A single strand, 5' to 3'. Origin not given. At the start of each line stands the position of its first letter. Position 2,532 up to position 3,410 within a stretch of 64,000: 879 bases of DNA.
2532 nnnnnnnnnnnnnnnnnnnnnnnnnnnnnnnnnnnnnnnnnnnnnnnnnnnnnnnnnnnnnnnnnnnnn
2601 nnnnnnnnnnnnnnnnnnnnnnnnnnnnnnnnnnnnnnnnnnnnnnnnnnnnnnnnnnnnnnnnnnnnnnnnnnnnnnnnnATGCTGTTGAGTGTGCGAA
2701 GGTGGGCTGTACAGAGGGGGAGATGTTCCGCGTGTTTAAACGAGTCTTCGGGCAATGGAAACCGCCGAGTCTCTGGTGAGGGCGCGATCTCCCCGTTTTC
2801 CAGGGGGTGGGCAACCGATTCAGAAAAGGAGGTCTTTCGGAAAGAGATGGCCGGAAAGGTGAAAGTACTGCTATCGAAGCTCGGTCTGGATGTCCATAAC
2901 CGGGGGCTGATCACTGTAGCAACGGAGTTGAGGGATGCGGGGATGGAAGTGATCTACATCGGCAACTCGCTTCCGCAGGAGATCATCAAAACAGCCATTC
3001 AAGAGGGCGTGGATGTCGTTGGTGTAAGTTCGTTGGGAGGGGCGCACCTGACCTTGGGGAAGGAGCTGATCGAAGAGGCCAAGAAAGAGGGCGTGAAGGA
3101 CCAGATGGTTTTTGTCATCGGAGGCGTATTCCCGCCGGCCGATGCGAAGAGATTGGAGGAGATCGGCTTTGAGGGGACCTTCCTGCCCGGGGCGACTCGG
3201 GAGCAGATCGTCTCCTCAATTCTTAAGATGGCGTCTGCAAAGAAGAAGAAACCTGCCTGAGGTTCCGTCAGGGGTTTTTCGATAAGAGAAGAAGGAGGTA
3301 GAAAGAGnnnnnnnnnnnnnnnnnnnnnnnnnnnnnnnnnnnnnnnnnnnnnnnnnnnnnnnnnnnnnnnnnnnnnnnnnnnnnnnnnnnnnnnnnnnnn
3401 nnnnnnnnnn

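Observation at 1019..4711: B12 acyl-CoA mutase with an unrecognised specificity signature, plus an HCL-like ligase: candidate new pathway for a quaternary-carbon acid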

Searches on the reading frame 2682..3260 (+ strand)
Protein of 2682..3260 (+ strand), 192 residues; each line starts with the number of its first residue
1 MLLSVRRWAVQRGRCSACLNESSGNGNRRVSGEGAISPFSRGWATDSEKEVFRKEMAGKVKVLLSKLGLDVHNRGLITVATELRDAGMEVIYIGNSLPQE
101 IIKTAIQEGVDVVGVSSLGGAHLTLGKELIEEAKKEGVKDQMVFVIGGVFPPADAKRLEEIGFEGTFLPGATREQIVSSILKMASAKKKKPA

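Call 3: search_protein_families(library=pfam, proteins=[window:2682-3260:+])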
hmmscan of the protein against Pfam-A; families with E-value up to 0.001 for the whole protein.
window:2682-3260:+ (192 aa): 1 family
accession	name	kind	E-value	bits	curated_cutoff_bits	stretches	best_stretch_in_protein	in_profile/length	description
PF02310.24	B12-binding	-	5.7e-19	68.6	32.1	1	61-167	2-110/121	B12 binding domain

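Call 4: search_protein_families(library=ncbifam, proteins=[window:2682-3260:+])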
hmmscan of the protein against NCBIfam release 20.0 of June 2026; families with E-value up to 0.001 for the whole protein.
window:2682-3260:+ (192 aa): 13 families
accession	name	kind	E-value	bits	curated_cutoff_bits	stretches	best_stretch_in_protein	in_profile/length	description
TIGR00640.1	acid_CoA_mut_C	subfamily_domain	4.8e-31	107.5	57.45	1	59-187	2-130/132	methylmalonyl-CoA mutase C-terminal domain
NF006944.0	PRK09426.1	equivalog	6.3e-27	93.8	876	1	48-188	578-718/721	methylmalonyl-CoA mutase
NF041607.1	dimeth_corrin_MtbC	equivalog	2.7e-12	46.6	350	1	53-154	75-176/203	dimethylamine corrinoid protein MtbC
NF002612.0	PRK02261.1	equivalog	2.1e-11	43.5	110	1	59-183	3-133/148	methylaspartate mutase subunit S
TIGR01501.1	MthylAspMutase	equivalog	6.4e-10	38.9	135.8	1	61-180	3-128/134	methylaspartate mutase subunit S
NF045497.1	IsobCoAmut_IcmF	equivalog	3.2e-09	35.1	1500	1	69-177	12-122/1076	fused isobutyryl-CoA mutase/GTPase IcmF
TIGR02370.1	pyl_corrinoid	subfamily_domain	1.2e-08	34.6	215.3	1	54-162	81-186/197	methyltransferase cognate corrinoid protein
NF047995.1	corrinoid_MtgC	exception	1e-07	31.7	310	1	57-164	90-196/215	glycine betaine-specific corrinoid protein MtgC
NF052385.1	Lys_5_6_beta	equivalog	9.2e-07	28.8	280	1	88-185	139-238/241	lysine 5,6-aminomutase subunit beta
NF040743.1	ornith_mutase_E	equivalog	1.9e-06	26.1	800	1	48-185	584-727/730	D-ornithine 4,5-aminomutase subunit OraE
NF047996.1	corrin_MtgC_2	exception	2.1e-06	27.4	370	1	58-148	88-179/212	glycine betaine-specific corrinoid protein MtgC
NF007024.0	PRK09490.1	equivalog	5.4e-06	24.5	1497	1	53-148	745-839/1234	methionine synthase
TIGR02082.1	metH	equivalog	3.2e-05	21.7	1010.85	1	55-148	729-821/1182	methionine synthase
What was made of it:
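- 2847..3260 (+): B12-binding small subunit, 137 aa, starting MAGKVKV after an AGGAG-type ribosome-binding site. It carries the DxHxxG motif (DVHNRG, 2889-2906). Pfam B12-binding and TIGR00640 107 bits (calls 3, 4).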
